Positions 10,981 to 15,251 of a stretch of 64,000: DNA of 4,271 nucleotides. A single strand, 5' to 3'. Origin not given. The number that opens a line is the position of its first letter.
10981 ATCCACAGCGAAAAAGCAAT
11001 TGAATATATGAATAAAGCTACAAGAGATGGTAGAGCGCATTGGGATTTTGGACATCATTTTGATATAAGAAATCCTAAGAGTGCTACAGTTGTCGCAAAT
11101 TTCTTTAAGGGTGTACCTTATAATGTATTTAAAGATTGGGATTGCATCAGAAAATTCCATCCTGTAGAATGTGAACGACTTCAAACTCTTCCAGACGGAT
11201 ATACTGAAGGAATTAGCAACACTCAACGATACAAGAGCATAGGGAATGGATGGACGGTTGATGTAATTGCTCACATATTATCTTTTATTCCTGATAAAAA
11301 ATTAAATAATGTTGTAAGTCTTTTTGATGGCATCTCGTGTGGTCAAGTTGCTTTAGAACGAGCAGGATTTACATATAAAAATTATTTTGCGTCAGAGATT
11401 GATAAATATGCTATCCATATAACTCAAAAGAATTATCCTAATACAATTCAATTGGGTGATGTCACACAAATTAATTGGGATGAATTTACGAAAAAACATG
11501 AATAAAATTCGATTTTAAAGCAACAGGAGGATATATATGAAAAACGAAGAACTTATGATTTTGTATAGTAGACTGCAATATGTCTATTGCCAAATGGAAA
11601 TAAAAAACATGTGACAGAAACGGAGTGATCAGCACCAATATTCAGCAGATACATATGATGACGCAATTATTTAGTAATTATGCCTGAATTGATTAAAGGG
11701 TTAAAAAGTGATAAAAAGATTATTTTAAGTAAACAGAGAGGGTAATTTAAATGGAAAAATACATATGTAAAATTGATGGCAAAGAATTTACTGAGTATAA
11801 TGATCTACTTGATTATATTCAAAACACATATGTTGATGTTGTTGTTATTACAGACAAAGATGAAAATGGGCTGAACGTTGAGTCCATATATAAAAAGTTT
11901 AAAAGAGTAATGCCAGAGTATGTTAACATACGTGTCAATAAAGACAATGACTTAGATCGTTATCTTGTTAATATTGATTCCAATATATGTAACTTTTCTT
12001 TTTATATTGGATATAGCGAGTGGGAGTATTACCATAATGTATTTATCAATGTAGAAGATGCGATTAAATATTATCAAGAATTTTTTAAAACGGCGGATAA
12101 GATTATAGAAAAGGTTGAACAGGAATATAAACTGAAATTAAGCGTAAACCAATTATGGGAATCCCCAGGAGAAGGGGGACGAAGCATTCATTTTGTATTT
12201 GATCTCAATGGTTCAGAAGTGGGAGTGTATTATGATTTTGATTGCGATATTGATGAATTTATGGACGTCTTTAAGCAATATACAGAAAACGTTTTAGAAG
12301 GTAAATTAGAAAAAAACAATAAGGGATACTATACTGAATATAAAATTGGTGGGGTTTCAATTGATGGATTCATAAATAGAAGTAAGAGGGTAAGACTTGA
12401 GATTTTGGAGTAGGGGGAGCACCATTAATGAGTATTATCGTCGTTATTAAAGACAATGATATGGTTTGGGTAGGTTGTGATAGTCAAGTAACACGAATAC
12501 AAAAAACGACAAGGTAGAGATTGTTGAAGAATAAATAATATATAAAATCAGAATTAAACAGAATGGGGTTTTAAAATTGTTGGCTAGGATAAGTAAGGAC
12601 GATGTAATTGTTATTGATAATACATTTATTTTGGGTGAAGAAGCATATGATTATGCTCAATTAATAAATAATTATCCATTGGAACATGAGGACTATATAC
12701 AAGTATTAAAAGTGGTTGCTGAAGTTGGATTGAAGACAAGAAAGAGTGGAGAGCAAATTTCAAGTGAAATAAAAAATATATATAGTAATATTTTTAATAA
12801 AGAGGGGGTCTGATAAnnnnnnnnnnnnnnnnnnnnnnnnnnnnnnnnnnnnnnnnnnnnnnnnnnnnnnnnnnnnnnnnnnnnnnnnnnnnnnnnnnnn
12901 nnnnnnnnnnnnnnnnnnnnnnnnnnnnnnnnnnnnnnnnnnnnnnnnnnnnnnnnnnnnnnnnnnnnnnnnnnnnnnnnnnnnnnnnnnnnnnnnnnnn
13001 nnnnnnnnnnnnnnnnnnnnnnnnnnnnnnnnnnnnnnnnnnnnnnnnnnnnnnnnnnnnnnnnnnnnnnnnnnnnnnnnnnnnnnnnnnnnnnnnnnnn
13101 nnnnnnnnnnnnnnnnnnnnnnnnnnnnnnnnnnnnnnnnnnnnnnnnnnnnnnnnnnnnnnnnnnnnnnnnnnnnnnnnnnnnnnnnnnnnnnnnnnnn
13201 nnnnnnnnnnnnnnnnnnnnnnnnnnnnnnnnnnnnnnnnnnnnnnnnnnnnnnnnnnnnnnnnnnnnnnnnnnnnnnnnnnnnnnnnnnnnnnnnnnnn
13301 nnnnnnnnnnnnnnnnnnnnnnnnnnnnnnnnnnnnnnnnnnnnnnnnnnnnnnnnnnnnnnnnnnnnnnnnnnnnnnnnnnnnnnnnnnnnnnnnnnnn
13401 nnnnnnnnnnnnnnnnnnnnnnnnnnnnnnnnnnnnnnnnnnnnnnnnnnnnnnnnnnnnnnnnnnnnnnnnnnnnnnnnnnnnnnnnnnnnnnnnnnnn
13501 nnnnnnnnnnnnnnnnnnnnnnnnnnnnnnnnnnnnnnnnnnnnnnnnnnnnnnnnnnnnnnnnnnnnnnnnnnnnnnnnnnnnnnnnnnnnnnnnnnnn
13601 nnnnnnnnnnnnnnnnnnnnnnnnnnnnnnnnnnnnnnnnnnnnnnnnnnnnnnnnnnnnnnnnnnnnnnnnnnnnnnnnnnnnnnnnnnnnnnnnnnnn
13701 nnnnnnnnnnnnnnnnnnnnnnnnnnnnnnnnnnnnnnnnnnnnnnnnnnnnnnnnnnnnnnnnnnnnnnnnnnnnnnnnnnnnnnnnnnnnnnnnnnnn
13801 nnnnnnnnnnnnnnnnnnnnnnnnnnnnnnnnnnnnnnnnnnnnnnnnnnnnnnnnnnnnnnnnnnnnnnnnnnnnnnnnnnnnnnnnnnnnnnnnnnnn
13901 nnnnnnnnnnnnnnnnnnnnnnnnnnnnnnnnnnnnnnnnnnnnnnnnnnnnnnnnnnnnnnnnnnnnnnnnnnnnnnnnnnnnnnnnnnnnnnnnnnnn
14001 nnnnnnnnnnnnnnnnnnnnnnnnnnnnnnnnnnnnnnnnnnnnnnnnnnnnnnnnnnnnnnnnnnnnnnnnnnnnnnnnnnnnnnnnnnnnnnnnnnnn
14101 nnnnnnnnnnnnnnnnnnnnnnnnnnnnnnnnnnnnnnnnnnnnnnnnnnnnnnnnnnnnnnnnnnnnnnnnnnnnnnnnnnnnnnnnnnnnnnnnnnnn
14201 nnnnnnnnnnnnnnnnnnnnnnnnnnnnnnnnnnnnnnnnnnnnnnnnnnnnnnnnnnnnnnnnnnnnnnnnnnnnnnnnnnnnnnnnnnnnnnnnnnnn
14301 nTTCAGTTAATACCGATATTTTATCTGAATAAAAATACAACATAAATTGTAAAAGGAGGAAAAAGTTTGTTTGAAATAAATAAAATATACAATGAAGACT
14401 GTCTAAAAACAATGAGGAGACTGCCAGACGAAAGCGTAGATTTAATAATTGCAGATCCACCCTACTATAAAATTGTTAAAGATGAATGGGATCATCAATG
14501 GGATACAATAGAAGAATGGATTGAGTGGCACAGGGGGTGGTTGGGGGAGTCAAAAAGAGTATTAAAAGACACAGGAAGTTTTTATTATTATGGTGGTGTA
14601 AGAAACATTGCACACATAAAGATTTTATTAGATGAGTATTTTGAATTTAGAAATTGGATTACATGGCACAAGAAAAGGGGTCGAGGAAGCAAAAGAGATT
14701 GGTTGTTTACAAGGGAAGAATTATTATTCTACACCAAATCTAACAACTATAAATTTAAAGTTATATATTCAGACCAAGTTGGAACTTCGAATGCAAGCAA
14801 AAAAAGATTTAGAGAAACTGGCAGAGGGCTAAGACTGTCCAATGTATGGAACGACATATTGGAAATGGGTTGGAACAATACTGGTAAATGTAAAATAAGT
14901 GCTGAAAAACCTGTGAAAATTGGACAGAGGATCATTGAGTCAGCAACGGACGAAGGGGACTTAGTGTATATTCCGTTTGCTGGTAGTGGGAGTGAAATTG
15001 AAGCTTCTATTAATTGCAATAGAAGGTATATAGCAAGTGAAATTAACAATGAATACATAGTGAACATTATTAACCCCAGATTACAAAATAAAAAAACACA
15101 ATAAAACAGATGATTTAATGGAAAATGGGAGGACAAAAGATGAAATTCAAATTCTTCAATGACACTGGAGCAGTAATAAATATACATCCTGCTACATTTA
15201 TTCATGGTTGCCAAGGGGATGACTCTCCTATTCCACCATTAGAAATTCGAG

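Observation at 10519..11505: C5 DNA methyltransferase with an unusual circular permutation (IV...X-I-II-III)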

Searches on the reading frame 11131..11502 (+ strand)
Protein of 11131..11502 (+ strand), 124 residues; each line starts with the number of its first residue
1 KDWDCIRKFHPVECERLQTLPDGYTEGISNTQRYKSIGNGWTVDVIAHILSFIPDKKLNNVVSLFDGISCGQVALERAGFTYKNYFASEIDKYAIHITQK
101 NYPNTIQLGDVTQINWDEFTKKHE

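Call 39: search_dna_similar(query=window:11131-11502:+, collection=phages, mode=protein, max_rows=40)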
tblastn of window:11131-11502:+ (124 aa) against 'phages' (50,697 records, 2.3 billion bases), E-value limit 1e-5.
Records with a match: 298; places in all: 361; records where one place covers at least 80% of the query: 157.
Best place of each record, by identity: 60-80% 19; <60% 279.
By first word of the organism name: Escherichia 81; Bacteroides 41; Vibrio 39; Mycobacterium 19; Bacteriophage 11; Phocaeicola 10; Klebsiella 9; Cellulophaga 8; Bacillus 8; Flavobacterium 6; and 33 more.
By host as written in the record: - 26; Escherichia coli 23; Mycobacterium smegmatis mc2 155 13; Escherichia coli K-12 MG1655 8; Bacteroides thetaiotaomicron DA638 7; Bacteroides thetaiotaomicron VPI-5482 7; Vibrio breoganii 7; Vibrio cholerae 5; and 128 more.
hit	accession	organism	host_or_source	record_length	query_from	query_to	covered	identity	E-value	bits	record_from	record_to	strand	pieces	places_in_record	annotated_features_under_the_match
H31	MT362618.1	Microcystis phage MaeS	Microcystis aeruginosa FACHB-942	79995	7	114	80%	71.7%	7e-19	156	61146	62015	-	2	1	DNA-cytosine methyltransferase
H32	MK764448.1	Flavobacterium phage FPSV-S27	Flavobacterium psychrophilum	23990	2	121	97%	58.0%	2e-17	161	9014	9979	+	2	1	site-specific DNA methylase | hypothetical protein (x2)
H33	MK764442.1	Flavobacterium phage FPSV-S1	Flavobacterium psychrophilum F026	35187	2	121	97%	58.0%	2e-17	161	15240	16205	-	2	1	site-specific DNA methylase | hypothetical protein (x2)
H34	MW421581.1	Flavobacterium phage FPSV-S4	Flavobacterium psychrophilum strain ...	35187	2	121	97%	58.0%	2e-17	161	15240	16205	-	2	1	record has no annotation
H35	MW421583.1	Flavobacterium phage FPSV-F8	Flavobacterium psychrophilum strain ...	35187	2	121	97%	58.0%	2e-17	161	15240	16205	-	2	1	record has no annotation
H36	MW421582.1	Flavobacterium phage FPSV-S8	Flavobacterium psychrophilum strain ...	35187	2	121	97%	58.0%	2e-17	161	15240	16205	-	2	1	record has no annotation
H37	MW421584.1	Flavobacterium phage FPSV-D3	Flavobacterium psychrophilum strain ...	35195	2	121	97%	58.0%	2e-17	161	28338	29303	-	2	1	record has no annotation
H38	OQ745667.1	Pseudoalteromonas phage PS_L5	Pseudoalteromonas marina Mano4(T)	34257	2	119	90%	61.6%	1e-18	156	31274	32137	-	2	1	DNA methyltransferase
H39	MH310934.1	Vibrio phage ICP1_2006_E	stool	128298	7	119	84%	64.4%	5e-16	152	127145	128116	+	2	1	putative DNA-methyltransferase | putative DNA-methyltransferase short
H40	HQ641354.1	Vibrio phage ICP1_2004_A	Vibrio cholerae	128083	7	119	91%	58.3%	8e-16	151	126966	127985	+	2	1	putative DNA-methyltransferase, type II restriction-modification ... | hypothetical protein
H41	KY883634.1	Vibrio phage JSF5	Vibrio cholerae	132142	7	119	91%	58.3%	8e-16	151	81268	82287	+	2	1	DNA-cytosine methyltransferase | hypothetical protein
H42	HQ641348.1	Vibrio phage ICP1_2006_D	Vibrio cholerae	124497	7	119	91%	58.3%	9e-16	151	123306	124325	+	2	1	putative DNA-methyltransferase, type II restriction-modification ... | hypothetical protein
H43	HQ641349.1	Vibrio phage ICP1_2006_C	Vibrio cholerae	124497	7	119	91%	58.3%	9e-16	151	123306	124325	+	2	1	putative DNA-methyltransferase, type II restriction-modification ... | hypothetical protein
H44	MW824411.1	Vibrio phage 104E43.1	Vibrio crassostreae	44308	7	117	85%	62.7%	3e-17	155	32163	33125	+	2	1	DNA (cytosine-5-)-methyltransferase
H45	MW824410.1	Vibrio phage 103E44.1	Vibrio crassostreae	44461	7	117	85%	62.7%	3e-17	155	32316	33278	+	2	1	DNA (cytosine-5-)-methyltransferase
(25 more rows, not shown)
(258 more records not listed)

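Call 40: search_protein_representatives(protein=window:11131-11502:+)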
Query: 124 residues. Proteins with E-value up to 0.001 (for the whole library): 10667; up to 1e-10: 4176; up to 1e-30: 537. The best 150 are listed.
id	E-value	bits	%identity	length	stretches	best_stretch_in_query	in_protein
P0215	2.2e-72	257.3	59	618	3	8-119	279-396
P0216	8.6e-59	213.3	60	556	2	7-116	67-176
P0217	2.6e-56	205.3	63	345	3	60-119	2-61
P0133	5.2e-54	197.9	77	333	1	5-120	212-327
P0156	1.5e-51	189.9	64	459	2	12-117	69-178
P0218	8.4e-49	181.0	67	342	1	6-117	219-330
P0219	1.7e-48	180.0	68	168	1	6-122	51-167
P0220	3.5e-46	172.6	77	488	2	61-122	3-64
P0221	4.2e-46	172.3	76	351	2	1-53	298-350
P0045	5.4e-46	171.9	77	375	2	1-51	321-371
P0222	2.6e-44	166.5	50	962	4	4-54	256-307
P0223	2.9e-44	166.3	69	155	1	6-120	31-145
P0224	1.0e-43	164.6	77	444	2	60-117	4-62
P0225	1.2e-43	164.4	77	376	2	60-122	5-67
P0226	2.2e-43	163.5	76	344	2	60-117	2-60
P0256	1.1e-39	151.5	62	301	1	6-118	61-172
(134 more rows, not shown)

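Call 47: find_related_loci(query=window:11131-11502:+, collection=viral_contigs, flank=3000)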
Query window:11131-11502:+ (124 aa) in viral_contigs; peptide patterns used: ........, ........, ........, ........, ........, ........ (x = any residue, [..] = any of these).
345 stretches matched a pattern; 338 encode a relative of the query (tblastn E <= 1e-3); the best 80 are kept; 80 distinct loci.
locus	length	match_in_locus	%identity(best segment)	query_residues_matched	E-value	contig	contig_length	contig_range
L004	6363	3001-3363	73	2-122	2e-61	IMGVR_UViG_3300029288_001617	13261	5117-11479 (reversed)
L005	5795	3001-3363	73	2-122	2e-61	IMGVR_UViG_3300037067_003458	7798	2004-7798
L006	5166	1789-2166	71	6-122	6e-57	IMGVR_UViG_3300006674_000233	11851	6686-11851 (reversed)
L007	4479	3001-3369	72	6-119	3e-56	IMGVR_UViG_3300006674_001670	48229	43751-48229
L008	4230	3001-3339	73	7-119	1e-55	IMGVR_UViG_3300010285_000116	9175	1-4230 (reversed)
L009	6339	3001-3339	73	7-119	1e-55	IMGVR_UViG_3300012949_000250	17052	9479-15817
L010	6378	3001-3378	68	6-122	2e-55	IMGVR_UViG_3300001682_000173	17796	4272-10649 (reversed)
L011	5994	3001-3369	72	6-119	1e-55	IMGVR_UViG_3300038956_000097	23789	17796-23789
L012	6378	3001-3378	69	6-122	1e-54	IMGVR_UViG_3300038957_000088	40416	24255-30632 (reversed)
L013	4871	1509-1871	70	6-117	5e-54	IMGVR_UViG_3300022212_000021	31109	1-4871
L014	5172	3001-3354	71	6-114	2e-53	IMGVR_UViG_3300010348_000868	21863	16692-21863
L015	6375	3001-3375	62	7-122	4e-50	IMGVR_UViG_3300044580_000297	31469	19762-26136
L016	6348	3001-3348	66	7-122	1e-47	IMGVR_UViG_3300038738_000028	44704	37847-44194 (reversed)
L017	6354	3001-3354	57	6-121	2e-43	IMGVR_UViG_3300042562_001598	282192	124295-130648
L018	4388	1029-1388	53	6-123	6e-39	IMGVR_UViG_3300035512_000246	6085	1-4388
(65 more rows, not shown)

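Call 57: find_related_loci(query=window:11131-11502:+, collection=genome_contigs, flank=2500)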
Query window:11131-11502:+ (124 aa) in genome_contigs; peptide patterns used: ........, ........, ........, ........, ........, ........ (x = any residue, [..] = any of these).
120 stretches matched a pattern; 58 encode a relative of the query (tblastn E <= 1e-3); 58 distinct loci.
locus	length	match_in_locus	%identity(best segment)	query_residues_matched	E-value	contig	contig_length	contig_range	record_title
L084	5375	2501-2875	69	2-122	3e-57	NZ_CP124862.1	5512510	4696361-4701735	Petroclostridium sp. X23 chromosome, complete genome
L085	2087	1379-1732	73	11-119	2e-55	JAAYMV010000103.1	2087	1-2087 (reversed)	MAG: Bacillota bacterium isolate AS20ysBPTH_50 87545_AS20, whole genome shotgun sequence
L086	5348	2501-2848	56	5-118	2e-37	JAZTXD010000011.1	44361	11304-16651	MAG: Candidatus Flemingiibacterium sp. isolate T1900045331_YK20190020.MAGScoT_cleanbin_000017 SGB_6526_k141_1863778, who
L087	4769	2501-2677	76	6-64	2e-27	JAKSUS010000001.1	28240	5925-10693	MAG: Candidatus Gastranaerophilales bacterium isolate Horse_feces339 MAG339_1, whole genome shotgun sequence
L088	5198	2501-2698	68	57-122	1e-26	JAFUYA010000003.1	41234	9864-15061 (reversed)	MAG: Bacteroidales bacterium isolate RGIG4929 Roe_deer_Rumen-3__c3384, whole genome shotgun sequence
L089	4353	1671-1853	72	61-121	2e-26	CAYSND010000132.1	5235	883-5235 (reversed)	MAG TPA_asm: uncultured Muribaculaceae bacterium isolate SRP192927_co10_45 genome assembly, contig: NODE_16125_length_52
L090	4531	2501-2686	69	60-121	2e-26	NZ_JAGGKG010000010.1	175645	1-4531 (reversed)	Paenibacillus turicensis strain DSM 14349 Ga0454110_10, whole genome shotgun sequence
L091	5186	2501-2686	71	61-122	2e-26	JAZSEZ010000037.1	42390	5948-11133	MAG: Candidatus Egerieisoma sp. isolate T1900044587_TS20190053.MAGScoT_cleanbin_000002 SGB_601_k141_511366, whole genome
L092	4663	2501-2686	68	60-121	2e-25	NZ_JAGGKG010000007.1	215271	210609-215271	Paenibacillus turicensis strain DSM 14349 Ga0454110_07, whole genome shotgun sequence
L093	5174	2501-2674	77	60-119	5e-25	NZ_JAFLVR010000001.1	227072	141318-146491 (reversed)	Candidatus Enterococcus murrayae strain MJM16 scaffold3.1, whole genome shotgun sequence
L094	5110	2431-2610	68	60-119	9e-25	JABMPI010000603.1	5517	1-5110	MAG: Bacteroidetes bacterium isolate bin.700 k141_5507850, whole genome shotgun sequence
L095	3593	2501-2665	75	60-114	9e-25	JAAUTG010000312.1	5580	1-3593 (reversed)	MAG: Saprospiraceae bacterium isolate SM1_3_1 NODE_6847_length_5580_cov_2.235833, whole genome shotgun sequence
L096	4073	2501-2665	73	7-61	1e-24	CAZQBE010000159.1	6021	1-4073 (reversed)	MAG TPA_asm: uncultured Flavobacteriaceae bacterium isolate binchicken_co46_596 genome assembly, contig: NODE_27011_leng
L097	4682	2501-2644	81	6-53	2e-24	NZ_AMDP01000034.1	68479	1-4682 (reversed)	Enterococcus sp. 5H Contig00034, whole genome shotgun sequence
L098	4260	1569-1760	61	56-119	3e-24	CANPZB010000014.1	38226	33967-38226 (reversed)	MAG: Candidatus Gastranaerophilales bacterium isolate Lapin-002__bin79 genome assembly, contig: Lapin-002__NODE_1397_len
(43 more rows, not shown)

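Call 64: search_solved_structures(query=window:11131-11502:+, max_evalue=0.001, show_alignments=2)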
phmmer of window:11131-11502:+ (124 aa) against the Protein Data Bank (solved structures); distinct sequences matched with E-value up to 0.001: 49.
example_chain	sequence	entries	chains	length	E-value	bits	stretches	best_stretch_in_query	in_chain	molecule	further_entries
4onj_A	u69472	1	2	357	3e-12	49.8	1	8-119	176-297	DNA methyltransferase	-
4onq_A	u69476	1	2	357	3.1e-12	49.8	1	8-119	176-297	DNA methyltransferase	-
7l4h_A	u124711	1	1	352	1.4e-10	44.5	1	9-114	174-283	DNA (cytosine-5)-methyltransferase DRM2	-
7l4c_A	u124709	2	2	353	1.4e-10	44.5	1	9-114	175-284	DNA (cytosine-5)-methyltransferase DRM2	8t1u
7l4n_A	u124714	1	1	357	1.4e-10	44.5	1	9-114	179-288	DNA (cytosine-5)-methyltransferase DRM2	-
7l4f_B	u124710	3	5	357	1.4e-10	44.5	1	9-114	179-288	DNA (cytosine-5)-methyltransferase DRM2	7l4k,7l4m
1svu_A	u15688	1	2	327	2.4e-10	43.7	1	7-50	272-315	Modification methylase HhaI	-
2z6u_A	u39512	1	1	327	4.4e-10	42.8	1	7-50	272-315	Modification methylase HhaI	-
2z6q_A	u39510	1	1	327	4.7e-10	42.7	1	7-50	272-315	Modification methylase HhaI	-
2uz4_A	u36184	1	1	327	4.8e-10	42.7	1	7-50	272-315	MODIFICATION METHYLASE HHAI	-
2uyh_A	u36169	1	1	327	4.9e-10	42.7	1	7-50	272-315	MODIFICATION METHYLASE HHAI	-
10mh_A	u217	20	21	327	4.9e-10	42.7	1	7-50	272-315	PROTEIN (CYTOSINE-SPECIFIC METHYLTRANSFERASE HHAI) | HaeIII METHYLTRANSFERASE | Modification methylase HhaI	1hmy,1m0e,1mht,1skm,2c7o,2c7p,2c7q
1fjx_A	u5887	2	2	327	4.9e-10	42.7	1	7-50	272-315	HHAI DNA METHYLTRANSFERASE | MODIFICATION METHYLASE HHAI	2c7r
2z6a_A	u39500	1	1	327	4.9e-10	42.7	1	7-50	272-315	Modification methylase HhaI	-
2uyc_A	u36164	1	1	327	4.9e-10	42.7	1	7-50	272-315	MODIFICATION METHYLASE HHAI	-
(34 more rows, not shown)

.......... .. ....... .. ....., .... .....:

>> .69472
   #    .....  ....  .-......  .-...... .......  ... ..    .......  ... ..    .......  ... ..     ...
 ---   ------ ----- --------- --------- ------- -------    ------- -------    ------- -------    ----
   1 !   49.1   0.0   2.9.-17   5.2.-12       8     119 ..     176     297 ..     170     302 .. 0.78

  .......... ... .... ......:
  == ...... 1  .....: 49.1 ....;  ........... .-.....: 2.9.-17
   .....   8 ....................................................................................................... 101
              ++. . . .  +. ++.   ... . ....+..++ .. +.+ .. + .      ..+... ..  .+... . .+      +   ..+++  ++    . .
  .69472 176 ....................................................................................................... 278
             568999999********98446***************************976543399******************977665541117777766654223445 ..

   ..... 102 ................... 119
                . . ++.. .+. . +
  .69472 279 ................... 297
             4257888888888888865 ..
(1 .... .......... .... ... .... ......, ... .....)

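Call 73: find_encoding_contigs(protein=P0256, flank=2500, max_places=2)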
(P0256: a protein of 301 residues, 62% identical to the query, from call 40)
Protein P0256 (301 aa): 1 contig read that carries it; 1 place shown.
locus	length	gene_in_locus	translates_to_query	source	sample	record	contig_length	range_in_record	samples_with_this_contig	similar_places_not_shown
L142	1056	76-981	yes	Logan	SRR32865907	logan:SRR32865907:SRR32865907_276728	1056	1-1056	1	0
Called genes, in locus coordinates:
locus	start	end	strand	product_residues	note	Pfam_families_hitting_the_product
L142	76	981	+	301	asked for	PF00145:DNA_methylase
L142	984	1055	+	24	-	?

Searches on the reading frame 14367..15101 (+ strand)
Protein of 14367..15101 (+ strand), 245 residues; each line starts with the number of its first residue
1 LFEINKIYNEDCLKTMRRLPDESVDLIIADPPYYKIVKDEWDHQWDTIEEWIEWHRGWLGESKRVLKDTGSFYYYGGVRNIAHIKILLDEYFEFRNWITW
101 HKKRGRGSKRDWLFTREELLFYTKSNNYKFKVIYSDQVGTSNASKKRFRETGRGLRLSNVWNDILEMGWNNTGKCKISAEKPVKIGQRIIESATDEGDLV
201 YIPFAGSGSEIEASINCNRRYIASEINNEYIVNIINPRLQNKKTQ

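Call 38: search_protein_families(library=phrogs, proteins=[window:14367-15101:+], max_evalue=0.001)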
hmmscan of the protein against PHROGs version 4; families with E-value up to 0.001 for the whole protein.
window:14367-15101:+ (245 aa): 9 families
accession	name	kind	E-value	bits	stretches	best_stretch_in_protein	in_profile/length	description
phrog_67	-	other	1.2e-51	177.6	1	4-242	123-346/743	DNA methyltransferase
phrog_6025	-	other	1.5e-27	97.5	1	6-108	13-116/192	DNA methyltransferase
phrog_498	-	other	8.2e-19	68.5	1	17-239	216-420/633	DNA methyltransferase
phrog_3008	-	other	9.5e-14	52.2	1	174-239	147-212/244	DNA methyltransferase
phrog_12862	-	unknown function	4.3e-09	37.4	1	5-136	3-128/149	-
phrog_16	-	DNA, RNA and nucleotide metabolism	2.6e-08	33.5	1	134-231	802-902/986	DNA helicase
phrog_6952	-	other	9.8e-08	33.1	1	176-230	113-167/181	DNA methyltransferase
phrog_18293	-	other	1.5e-06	29.1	1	162-242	32-110/119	methyltransferase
phrog_8769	-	other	2.6e-05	25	1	194-241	9-55/71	methyltransferase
